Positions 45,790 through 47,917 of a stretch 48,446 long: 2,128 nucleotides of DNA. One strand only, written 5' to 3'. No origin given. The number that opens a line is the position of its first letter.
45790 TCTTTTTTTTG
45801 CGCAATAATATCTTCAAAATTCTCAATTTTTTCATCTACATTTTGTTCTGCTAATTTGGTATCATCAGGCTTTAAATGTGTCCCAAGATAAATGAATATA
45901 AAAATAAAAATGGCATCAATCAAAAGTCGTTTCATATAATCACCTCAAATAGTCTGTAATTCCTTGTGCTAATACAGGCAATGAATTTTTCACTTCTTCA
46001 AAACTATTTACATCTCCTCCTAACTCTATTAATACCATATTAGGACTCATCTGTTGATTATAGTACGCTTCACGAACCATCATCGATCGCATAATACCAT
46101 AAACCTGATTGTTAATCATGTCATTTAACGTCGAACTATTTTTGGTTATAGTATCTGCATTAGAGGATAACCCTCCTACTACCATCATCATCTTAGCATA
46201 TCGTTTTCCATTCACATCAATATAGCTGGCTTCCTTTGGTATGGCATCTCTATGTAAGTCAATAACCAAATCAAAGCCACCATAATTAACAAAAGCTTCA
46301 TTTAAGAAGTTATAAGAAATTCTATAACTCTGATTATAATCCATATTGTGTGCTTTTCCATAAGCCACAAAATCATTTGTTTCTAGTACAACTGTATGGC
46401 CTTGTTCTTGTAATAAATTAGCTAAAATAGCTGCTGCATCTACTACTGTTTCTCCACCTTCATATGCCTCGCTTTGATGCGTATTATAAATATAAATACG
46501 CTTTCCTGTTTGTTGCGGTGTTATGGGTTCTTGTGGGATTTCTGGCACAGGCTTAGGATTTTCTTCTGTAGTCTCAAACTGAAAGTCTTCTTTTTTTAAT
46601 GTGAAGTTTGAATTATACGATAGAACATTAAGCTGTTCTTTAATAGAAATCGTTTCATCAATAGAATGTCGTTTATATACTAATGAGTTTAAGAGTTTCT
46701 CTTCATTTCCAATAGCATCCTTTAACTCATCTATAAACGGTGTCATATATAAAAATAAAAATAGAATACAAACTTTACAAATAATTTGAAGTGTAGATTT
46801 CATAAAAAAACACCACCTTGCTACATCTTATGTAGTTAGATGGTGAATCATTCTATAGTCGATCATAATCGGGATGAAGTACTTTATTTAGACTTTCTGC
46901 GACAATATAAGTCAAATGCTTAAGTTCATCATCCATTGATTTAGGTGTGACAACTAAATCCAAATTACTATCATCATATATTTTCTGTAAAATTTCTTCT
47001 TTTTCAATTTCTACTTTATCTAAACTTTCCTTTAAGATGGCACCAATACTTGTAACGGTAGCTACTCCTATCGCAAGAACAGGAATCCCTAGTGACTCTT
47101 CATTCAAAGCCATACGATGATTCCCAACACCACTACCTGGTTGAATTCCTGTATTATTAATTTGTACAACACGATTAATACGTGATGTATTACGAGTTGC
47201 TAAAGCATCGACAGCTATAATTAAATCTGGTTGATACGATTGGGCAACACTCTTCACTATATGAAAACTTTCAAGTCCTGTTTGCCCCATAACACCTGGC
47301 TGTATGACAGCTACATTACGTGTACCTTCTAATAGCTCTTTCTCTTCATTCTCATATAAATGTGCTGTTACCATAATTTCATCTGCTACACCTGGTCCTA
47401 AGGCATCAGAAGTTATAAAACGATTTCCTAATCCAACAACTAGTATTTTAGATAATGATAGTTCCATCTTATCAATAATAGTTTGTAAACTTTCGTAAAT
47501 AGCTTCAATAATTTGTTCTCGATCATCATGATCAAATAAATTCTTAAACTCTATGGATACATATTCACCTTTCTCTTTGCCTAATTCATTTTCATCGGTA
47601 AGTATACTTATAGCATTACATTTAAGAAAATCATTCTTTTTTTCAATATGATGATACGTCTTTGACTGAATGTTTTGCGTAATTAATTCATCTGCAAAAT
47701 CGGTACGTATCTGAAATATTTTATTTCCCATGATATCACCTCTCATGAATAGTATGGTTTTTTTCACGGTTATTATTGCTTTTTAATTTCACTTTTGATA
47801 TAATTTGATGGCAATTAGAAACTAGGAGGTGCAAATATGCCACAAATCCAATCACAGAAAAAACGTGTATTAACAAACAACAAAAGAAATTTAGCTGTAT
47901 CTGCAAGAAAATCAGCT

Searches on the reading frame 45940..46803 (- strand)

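Call 76: search_protein_families(library=ncbifam, proteins=[window:45940-46803:-], max_evalue=0.00001)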
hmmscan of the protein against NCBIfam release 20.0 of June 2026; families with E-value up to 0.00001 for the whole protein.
window:45940-46803:- (287 aa): 1 family
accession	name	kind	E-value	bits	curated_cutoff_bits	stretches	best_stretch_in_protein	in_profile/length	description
TIGR02867.1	spore_II_P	subfamily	4.1e-36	124.7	123.15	1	103-286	1-195/196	stage II sporulation protein P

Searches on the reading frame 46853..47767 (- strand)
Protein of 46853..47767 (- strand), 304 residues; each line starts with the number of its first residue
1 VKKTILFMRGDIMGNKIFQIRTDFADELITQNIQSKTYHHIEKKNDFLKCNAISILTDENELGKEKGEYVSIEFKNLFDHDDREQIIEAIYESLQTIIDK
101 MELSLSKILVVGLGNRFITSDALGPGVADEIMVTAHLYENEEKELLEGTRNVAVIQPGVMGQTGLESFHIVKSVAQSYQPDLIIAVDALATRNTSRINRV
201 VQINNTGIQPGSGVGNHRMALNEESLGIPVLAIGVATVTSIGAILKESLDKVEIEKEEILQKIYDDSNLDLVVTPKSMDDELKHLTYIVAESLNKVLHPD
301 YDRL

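Call 76: search_protein_families(library=ncbifam, proteins=[window:46853-47767:-], max_evalue=0.00001)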
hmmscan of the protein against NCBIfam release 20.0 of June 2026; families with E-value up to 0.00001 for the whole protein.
window:46853-47767:- (304 aa): 1 family
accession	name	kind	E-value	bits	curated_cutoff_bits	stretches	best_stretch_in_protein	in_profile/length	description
TIGR01441.2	GPR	equivalog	3.8e-81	272.5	120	1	21-298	1-306/306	GPR endopeptidase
